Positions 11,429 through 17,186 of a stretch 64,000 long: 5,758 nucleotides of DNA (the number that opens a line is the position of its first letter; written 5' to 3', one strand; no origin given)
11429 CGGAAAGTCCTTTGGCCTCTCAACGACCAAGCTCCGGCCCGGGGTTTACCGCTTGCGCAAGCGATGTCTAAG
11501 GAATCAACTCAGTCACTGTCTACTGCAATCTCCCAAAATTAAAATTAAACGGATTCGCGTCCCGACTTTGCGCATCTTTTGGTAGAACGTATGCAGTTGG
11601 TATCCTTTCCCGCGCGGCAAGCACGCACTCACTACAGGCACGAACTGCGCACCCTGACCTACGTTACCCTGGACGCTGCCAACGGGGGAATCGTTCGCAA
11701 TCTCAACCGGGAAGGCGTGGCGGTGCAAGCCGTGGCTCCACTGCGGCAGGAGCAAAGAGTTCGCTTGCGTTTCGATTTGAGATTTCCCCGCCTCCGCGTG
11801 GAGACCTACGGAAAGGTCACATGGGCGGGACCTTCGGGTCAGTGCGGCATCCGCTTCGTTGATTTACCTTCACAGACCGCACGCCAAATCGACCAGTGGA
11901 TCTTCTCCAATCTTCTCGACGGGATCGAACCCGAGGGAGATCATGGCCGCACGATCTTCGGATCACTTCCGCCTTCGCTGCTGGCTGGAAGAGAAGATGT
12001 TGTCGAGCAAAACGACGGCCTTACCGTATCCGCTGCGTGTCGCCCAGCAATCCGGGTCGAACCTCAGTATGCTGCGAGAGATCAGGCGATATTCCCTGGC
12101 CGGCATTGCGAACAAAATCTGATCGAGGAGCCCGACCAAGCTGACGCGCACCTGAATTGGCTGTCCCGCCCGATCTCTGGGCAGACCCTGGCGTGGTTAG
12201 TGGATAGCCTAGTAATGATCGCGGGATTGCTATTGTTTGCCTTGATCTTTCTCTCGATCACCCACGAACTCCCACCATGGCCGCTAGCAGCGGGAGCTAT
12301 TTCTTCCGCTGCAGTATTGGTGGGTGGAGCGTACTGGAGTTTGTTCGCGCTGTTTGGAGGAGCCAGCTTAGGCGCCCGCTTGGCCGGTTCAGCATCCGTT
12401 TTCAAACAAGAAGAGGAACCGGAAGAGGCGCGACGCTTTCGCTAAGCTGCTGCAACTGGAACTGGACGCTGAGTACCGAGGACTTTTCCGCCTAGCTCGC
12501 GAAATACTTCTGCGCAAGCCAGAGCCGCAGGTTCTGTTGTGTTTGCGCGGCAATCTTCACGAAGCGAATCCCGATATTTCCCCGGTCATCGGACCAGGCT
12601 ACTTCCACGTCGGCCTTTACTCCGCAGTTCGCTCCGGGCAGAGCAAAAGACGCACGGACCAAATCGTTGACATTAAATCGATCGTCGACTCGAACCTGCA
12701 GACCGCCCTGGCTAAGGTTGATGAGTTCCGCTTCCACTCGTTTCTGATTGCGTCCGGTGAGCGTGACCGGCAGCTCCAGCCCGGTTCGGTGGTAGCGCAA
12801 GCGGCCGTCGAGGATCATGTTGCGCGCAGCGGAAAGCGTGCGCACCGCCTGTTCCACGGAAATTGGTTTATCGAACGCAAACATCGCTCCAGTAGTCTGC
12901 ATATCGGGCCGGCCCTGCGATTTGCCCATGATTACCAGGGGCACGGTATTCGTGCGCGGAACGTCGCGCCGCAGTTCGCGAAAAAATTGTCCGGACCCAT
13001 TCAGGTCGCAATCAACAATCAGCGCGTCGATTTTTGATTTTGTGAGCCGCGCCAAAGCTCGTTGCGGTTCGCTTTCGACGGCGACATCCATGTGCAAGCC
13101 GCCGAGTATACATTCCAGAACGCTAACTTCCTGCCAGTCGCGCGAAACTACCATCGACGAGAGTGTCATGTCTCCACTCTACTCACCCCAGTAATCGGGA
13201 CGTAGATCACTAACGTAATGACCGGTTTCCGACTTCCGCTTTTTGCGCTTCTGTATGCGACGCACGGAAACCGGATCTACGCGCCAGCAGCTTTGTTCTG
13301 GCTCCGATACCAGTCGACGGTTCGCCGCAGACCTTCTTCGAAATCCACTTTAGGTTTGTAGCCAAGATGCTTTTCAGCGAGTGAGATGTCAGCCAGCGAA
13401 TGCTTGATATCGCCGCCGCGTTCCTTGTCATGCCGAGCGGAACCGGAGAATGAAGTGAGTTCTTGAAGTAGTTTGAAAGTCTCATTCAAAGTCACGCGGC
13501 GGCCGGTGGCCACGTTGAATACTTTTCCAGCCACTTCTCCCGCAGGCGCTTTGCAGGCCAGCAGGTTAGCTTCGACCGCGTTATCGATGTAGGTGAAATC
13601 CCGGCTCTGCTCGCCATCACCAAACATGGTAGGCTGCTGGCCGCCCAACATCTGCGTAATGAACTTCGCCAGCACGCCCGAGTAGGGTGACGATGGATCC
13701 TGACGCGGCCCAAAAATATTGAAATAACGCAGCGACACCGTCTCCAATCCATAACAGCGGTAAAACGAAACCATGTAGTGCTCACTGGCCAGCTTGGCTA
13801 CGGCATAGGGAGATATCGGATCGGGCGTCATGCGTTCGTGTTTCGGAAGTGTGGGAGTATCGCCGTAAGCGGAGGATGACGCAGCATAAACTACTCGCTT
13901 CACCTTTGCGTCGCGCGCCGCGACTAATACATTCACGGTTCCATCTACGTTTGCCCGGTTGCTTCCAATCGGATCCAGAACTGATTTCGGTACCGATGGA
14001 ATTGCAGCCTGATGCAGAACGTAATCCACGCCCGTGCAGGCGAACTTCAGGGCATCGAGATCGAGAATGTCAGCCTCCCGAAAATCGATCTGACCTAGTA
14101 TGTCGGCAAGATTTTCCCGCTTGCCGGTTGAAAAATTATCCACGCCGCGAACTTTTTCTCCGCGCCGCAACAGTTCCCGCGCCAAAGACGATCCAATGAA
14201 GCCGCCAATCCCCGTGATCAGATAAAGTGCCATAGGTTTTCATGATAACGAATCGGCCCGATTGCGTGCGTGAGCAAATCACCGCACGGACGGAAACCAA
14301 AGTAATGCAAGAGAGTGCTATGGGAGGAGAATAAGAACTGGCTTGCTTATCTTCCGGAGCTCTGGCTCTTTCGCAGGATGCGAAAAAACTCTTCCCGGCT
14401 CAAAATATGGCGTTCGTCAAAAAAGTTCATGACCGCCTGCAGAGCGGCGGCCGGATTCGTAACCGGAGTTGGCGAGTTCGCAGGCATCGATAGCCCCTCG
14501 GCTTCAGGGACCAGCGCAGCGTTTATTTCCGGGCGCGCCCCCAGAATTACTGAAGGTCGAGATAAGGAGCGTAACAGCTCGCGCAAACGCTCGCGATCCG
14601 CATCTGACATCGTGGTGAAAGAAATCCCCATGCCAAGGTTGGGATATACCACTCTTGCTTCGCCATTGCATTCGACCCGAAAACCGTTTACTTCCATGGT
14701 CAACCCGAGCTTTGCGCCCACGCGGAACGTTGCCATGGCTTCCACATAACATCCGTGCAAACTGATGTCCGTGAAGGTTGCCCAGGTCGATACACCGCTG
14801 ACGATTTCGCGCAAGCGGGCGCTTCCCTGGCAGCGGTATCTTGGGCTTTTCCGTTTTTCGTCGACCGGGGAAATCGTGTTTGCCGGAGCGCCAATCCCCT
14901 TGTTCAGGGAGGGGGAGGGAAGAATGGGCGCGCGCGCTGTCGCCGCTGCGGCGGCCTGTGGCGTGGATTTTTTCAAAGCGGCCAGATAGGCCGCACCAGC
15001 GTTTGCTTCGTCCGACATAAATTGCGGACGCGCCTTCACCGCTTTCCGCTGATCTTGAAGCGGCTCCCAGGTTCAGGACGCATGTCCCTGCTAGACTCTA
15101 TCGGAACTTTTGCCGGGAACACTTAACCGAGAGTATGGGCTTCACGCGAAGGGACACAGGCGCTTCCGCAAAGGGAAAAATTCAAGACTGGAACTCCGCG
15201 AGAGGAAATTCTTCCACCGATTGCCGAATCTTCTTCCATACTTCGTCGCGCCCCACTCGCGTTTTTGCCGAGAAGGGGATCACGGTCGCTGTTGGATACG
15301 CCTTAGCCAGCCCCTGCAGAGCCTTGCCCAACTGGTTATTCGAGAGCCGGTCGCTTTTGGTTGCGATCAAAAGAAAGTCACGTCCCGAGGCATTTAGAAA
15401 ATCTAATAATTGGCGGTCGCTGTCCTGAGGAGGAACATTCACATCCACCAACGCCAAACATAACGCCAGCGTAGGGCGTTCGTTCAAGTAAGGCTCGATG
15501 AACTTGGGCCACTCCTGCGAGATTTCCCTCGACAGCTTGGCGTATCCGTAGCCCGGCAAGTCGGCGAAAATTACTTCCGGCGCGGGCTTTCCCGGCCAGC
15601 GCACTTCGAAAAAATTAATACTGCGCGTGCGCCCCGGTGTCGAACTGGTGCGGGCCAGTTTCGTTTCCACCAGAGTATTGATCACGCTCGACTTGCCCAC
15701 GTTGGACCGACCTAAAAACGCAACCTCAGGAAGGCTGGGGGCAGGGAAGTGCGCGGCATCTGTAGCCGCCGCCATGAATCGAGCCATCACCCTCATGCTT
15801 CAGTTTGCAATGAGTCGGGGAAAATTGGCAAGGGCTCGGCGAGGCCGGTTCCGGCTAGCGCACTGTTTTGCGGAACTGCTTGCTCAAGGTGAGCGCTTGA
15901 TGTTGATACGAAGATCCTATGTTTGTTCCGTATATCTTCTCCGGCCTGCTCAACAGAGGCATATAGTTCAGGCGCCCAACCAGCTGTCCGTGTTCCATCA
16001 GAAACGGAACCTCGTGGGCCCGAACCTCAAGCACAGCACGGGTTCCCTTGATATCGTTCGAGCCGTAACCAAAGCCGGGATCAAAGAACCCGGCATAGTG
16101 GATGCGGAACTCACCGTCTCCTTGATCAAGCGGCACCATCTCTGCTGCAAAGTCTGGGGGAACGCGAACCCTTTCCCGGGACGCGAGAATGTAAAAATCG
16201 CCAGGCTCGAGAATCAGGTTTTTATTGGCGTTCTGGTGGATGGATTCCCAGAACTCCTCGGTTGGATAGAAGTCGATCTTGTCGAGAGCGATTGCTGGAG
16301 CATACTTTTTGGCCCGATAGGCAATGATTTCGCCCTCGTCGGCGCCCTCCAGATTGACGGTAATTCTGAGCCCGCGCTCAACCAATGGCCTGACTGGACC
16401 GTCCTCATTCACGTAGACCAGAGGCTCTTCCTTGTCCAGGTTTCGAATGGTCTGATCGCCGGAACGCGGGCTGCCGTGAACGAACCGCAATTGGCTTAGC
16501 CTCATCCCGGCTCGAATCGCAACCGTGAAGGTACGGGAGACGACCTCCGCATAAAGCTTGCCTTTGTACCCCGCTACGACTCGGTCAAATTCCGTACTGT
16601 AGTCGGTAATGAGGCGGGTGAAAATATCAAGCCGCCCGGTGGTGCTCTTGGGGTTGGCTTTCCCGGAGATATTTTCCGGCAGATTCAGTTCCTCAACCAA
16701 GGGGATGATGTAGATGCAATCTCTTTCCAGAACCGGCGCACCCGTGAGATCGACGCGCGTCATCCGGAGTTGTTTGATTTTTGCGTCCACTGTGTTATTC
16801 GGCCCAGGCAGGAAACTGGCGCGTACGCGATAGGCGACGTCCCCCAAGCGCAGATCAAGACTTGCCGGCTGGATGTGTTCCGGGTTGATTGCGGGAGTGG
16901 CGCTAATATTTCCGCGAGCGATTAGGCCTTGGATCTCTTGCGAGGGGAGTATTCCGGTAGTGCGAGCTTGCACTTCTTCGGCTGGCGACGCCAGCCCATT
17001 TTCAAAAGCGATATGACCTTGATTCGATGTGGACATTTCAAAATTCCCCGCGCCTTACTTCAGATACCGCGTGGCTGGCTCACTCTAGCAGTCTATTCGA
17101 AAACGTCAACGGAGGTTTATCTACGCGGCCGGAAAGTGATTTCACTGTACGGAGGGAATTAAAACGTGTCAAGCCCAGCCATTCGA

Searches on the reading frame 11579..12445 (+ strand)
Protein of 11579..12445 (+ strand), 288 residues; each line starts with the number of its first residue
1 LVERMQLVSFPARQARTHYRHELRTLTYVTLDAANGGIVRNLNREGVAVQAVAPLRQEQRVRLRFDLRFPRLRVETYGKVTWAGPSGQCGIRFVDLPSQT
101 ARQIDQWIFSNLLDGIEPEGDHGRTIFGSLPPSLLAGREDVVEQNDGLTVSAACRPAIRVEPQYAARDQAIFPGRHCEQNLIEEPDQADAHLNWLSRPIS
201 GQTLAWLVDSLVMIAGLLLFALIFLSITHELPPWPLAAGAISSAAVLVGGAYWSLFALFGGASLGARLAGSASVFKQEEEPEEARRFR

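Call 65: search_protein_families(library=pfam, proteins=[window:11579-12445:+], max_evalue=0.00001)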
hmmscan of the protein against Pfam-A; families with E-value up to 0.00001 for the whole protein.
window:11579-12445:+ (288 aa): 1 family
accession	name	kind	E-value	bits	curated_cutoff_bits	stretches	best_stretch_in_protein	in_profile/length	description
PF07238.19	PilZ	-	1.1e-08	35.8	22.5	1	15-109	2-101/102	PilZ domain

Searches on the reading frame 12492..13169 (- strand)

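Call 65: search_protein_families(library=pfam, proteins=[window:12492-13169:-], max_evalue=0.00001)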
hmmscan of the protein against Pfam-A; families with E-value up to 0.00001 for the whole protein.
window:12492-13169:- (225 aa): 1 family
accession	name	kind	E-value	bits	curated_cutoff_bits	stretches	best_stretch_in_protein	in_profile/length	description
PF07238.19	PilZ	-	1.1e-14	55.1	22.5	1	125-219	4-101/102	PilZ domain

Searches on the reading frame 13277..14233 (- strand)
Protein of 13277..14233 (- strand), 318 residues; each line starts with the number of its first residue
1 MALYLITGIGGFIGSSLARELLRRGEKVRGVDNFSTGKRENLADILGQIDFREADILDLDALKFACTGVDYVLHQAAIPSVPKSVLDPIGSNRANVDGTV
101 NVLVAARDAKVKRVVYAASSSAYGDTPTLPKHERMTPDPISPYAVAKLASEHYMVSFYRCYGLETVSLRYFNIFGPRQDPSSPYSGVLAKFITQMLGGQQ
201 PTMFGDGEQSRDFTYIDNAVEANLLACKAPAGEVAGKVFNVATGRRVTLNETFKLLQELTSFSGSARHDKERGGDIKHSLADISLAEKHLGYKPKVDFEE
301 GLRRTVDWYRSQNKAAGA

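Call 65: search_protein_families(library=pfam, proteins=[window:13277-14233:-], max_evalue=0.00001)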
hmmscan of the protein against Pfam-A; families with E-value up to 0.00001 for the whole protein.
window:13277-14233:- (318 aa): 7 families
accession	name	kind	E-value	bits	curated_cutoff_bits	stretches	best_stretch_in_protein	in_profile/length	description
PF01370.27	Epimerase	-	6.8e-62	209.4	20.9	1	5-242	2-240/240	NAD dependent epimerase/dehydratase family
PF16363.11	GDP_Man_Dehyd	-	1.9e-52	179.2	27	1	5-305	1-332/332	GDP-mannose 4,6 dehydratase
PF01073.25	3Beta_HSD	-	2.4e-25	89.6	22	1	5-239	1-246/280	3-beta hydroxysteroid dehydrogenase/isomerase family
PF02719.21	Polysacc_synt_2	-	5.4e-13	49.2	20.2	1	5-265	2-252/293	Polysaccharide biosynthesis protein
PF13460.12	NAD_binding_10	-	5e-10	40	27.2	1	10-154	3-131/184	NAD(P)H-binding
PF07993.18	NAD_binding_4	-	1.1e-07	31.8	20.1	0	61-175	81-209/258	Male sterility protein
PF04321.23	RmlD_sub_bind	-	4.4e-06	26.4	27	1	5-155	4-137/287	RmlD substrate binding domain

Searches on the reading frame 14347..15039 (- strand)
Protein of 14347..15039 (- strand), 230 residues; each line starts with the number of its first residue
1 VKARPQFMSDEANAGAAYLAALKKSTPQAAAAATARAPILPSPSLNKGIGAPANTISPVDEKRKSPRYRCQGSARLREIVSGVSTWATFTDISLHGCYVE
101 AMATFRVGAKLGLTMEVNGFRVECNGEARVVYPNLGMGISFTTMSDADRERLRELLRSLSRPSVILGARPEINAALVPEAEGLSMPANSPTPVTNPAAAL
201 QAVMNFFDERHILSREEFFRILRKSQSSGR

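Call 66: search_protein_families(library=pfam, proteins=[window:14347-15039:-], max_evalue=0.00001)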
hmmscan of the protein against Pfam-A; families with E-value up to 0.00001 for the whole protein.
window:14347-15039:- (230 aa): 1 family
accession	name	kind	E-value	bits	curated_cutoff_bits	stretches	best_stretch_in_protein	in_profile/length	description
PF07238.19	PilZ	-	7.3e-10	39.5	22.5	1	61-157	1-101/102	PilZ domain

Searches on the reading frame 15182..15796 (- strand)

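Call 66: search_protein_families(library=pfam, proteins=[window:15182-15796:-], max_evalue=0.00001)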
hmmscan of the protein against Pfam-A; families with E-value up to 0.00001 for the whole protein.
window:15182-15796:- (204 aa): 1 family
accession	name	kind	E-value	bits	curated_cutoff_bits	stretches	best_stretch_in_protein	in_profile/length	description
PF01926.29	MMR_HSR1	-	6.4e-19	68.6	21.9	1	24-147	1-113/113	50S ribosome-binding GTPase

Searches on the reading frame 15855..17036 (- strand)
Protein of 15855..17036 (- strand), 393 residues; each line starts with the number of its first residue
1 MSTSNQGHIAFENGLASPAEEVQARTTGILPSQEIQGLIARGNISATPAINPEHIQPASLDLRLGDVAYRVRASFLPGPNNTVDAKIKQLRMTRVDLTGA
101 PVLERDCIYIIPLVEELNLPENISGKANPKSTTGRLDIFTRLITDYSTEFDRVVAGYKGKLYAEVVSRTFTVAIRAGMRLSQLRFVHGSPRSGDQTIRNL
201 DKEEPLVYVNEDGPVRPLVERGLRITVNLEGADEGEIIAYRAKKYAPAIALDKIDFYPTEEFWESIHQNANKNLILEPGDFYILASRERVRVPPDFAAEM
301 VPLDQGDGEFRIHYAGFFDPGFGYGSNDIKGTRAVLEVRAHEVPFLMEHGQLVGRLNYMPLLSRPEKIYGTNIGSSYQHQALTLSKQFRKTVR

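Call 66: search_protein_families(library=pfam, proteins=[window:15855-17036:-], max_evalue=0.00001)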
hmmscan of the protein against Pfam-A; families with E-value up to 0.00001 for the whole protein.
window:15855-17036:- (393 aa): 3 families
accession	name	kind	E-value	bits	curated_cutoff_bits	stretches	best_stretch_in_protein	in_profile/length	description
PF22569.1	DCD_C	-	3.5e-74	248.7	22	1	194-388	2-192/192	2'-deoxycytidine 5'-triphosphate deaminase (DCD), C-terminal domain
PF06559.16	DCD_N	-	1.4e-71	240.1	21.4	1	27-188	2-163/164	2'-deoxycytidine 5'-triphosphate deaminase (DCD) N-terminal domain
PF22769.1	DCD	-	2.1e-61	207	27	2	29-186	1-151/153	dCTP deaminase-like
